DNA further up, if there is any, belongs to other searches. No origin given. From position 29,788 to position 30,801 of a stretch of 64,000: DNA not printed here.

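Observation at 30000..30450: Prokaryotic phospholipase A2-like domain in the tip of the giant protein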

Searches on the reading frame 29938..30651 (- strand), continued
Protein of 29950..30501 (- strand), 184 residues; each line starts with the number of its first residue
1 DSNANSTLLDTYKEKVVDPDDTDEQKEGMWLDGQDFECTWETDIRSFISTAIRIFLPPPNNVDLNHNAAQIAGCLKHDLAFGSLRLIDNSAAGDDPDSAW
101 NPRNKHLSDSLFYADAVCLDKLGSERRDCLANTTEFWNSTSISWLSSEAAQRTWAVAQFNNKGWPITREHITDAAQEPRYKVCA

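Call 83: search_solved_structures(query=A3, max_evalue=10, show_alignments=2)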
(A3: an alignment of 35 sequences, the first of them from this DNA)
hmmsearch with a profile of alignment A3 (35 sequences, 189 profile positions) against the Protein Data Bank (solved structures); distinct sequences matched with E-value up to 10: 2.
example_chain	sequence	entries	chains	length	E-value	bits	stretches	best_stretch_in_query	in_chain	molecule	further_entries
4aup_A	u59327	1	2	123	0.076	16.1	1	60-108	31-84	PHOSPHOLIPASE A2 GROUP XIII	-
7ygk_A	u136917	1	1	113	0.25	14.4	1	56-107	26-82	phospholipase A2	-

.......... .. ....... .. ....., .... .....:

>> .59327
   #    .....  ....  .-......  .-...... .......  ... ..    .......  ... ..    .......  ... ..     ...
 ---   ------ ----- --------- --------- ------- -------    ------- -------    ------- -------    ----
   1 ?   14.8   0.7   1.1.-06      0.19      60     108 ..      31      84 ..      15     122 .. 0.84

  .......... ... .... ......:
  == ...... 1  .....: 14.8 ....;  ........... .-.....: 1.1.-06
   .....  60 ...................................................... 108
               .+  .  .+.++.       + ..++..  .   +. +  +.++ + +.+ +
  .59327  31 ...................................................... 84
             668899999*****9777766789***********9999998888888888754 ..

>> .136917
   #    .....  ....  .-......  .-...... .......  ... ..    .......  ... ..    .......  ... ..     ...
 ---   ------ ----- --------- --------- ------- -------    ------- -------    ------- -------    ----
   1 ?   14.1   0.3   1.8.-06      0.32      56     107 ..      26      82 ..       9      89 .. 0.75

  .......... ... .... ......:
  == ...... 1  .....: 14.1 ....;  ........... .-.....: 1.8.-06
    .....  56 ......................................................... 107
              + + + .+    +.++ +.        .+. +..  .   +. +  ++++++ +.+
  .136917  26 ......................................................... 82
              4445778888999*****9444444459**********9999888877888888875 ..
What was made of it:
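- On Pfam PF09056 Phospholip_A2_3 (prokaryotic/fungal secreted PLA2): The only PDB hits of the family HMM are 4AUP and 7YGK (call 83).
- The family profile searched against all 177,635 PDB sequences returns only two hits, both secreted PLA2: 4AUP and 7YGK (call 83). The only PDB hits of the family profile are PLA2s (call 83).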
